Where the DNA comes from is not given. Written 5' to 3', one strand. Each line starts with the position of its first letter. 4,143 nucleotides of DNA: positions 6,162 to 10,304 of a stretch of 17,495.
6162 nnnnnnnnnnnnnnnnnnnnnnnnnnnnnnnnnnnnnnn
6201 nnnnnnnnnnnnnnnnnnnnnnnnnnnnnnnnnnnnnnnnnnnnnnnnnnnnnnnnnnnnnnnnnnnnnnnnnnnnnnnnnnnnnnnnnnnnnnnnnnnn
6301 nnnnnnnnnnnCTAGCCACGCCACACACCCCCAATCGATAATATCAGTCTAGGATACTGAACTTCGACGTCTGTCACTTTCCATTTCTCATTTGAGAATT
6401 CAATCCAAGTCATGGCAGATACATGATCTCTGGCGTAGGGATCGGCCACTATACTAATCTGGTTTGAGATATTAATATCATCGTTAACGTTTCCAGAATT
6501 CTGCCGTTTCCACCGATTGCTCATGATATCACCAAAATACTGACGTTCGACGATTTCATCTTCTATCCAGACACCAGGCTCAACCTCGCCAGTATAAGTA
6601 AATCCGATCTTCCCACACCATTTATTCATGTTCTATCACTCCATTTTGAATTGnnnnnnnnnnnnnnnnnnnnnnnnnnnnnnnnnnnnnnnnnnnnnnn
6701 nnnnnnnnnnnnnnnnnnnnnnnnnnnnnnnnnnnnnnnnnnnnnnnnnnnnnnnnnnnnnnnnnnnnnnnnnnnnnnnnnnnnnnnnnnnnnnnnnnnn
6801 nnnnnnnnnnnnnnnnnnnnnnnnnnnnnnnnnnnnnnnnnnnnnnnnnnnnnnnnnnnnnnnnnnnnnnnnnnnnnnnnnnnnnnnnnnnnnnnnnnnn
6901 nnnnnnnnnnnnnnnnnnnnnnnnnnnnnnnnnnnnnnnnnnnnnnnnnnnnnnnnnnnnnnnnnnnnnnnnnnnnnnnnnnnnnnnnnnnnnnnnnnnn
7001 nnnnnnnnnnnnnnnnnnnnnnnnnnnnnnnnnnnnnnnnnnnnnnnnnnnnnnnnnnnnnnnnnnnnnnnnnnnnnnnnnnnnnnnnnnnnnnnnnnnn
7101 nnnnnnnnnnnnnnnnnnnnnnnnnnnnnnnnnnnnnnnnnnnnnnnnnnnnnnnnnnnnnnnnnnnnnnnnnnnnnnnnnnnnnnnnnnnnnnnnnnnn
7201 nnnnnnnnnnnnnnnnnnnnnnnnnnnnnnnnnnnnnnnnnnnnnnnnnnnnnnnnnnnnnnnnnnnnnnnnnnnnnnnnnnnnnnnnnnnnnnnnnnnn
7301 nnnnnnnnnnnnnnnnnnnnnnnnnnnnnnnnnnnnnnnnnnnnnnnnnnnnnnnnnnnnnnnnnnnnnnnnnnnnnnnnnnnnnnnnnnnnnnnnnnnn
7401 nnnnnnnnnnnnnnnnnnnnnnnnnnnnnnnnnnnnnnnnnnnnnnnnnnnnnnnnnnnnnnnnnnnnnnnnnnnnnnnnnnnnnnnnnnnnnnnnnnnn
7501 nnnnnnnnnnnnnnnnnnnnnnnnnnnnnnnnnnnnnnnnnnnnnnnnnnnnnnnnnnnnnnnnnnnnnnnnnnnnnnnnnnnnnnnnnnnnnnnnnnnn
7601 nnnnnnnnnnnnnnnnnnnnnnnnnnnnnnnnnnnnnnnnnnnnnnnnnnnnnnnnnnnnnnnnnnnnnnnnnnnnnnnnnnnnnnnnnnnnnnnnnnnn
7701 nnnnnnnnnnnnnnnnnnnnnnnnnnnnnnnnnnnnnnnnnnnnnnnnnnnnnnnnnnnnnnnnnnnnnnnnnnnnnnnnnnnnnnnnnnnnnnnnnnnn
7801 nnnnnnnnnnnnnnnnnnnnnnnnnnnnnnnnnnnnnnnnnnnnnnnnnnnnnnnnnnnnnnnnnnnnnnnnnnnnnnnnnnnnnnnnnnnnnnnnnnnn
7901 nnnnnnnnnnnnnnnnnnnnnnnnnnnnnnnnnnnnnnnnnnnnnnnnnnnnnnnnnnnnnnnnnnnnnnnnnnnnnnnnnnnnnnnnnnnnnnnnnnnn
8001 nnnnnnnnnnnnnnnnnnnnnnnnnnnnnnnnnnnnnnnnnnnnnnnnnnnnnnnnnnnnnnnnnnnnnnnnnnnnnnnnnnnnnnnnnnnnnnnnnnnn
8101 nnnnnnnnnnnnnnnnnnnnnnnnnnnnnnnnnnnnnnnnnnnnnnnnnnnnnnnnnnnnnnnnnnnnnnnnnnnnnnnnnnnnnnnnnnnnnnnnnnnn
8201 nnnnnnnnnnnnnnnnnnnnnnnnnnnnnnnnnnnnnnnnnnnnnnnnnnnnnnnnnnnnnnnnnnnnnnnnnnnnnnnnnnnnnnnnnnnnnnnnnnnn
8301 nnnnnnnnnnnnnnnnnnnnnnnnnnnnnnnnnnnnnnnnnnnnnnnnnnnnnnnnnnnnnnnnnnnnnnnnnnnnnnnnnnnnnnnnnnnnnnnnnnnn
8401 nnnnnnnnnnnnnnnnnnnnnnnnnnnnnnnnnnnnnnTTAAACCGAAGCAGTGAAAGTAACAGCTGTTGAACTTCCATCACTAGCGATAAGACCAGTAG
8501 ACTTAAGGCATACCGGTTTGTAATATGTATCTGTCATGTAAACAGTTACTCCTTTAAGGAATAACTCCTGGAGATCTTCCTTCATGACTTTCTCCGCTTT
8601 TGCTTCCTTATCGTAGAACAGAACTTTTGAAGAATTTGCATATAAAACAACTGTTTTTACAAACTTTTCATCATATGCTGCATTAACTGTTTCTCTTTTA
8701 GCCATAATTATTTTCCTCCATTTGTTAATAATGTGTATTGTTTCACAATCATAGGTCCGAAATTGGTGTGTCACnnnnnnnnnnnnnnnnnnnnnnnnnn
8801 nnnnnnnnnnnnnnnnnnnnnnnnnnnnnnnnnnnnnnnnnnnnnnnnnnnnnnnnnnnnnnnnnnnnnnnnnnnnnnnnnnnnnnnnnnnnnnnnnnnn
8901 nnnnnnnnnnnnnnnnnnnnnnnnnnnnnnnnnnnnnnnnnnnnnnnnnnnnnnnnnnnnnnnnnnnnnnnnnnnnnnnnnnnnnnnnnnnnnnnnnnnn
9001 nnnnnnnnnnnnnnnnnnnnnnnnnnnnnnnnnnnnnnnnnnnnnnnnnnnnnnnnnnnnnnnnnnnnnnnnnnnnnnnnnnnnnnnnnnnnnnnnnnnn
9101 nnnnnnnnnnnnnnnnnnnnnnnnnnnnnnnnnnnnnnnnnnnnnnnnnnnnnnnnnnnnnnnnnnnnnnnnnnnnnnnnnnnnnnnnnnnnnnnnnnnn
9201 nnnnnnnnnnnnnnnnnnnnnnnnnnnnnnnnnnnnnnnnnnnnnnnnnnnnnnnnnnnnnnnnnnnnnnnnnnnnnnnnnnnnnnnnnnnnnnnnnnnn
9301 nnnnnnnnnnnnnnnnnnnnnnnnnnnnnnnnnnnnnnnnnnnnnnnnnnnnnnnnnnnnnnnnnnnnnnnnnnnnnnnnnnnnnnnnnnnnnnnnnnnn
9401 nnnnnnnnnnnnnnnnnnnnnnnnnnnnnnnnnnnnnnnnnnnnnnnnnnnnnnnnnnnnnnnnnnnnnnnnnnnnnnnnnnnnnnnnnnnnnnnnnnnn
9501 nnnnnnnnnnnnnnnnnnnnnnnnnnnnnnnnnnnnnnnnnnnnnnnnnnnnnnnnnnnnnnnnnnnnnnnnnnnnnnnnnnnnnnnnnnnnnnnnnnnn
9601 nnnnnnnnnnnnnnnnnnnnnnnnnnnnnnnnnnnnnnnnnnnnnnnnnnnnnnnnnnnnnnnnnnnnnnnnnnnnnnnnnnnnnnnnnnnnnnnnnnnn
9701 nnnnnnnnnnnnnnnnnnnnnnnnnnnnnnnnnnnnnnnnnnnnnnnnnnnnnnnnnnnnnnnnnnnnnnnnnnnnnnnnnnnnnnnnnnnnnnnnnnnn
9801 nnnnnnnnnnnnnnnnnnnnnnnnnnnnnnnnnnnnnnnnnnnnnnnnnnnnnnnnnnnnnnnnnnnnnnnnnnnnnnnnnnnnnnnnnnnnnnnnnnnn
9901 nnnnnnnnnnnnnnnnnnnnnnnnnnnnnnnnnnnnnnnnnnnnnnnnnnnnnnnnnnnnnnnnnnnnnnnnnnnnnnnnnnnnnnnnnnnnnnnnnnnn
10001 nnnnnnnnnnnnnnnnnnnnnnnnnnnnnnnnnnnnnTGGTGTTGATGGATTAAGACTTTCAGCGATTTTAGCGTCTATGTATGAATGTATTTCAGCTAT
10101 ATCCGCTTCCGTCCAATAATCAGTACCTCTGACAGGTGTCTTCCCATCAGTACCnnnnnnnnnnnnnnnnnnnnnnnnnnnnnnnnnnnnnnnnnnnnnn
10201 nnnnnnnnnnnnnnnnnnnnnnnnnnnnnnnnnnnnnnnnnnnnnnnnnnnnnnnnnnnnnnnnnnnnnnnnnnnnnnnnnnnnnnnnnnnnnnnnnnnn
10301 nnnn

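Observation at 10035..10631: Collagen-like protein encoded by 54-bp tandem repeats, located between large terminase and portal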

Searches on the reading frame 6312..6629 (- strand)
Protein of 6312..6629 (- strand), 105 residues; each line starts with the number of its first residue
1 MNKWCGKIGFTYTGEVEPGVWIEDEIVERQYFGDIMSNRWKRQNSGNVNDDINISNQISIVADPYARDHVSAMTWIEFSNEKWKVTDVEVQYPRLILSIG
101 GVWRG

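Call 88: search_protein_families(library=pfam, proteins=[window:6312-6629:-], max_evalue=0.001)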
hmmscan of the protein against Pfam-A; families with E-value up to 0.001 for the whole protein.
window:6312-6629:- (105 aa): 1 family
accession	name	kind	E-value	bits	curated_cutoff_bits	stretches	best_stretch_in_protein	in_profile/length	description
PF23911.1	DUF7253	-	2.1e-39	134.6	25.1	1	1-105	1-104/110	Domain of unknown function (DUF7253)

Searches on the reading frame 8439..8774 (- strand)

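Call 6: search_protein_families(library=pfam, proteins=[window:8439-8774:-], max_evalue=0.01)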
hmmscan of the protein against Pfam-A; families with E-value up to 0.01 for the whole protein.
window:8439-8774:- (111 aa): 0 families

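Call 7: search_protein_families(library=phrogs, proteins=[window:8439-8774:-], max_evalue=0.001)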
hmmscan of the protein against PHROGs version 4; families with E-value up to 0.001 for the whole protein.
window:8439-8774:- (111 aa): 0 families

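Call 59: search_protein_families(library=ncbifam, proteins=[window:8439-8774:-], max_evalue=0.1)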
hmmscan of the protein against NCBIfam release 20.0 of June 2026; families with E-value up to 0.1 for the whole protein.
window:8439-8774:- (111 aa): 2 families
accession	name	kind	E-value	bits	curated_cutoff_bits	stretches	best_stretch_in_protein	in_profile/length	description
NF053839.1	CPFASynBruc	equivalog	0.00015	20.9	600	1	15-55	332-372/410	cyclopropane fatty acid synthase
NF000594.1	PRK00015.1-1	equivalog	0.026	14.2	243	1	13-106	99-191/251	ribonuclease HII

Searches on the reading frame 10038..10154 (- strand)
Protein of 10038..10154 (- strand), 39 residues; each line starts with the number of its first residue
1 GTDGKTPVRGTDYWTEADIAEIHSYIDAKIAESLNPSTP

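Call 55: search_dna_similar(query=window:10038-10154:-, collection=phages, mode=protein, max_evalue=0.01, max_rows=30)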
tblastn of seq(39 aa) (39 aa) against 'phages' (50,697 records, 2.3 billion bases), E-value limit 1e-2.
No match.

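Call 58: search_protein_families(library=pfam, proteins=[window:10038-10154:-], max_evalue=10)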
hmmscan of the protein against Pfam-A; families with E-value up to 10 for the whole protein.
seq(39 aa): 0 families
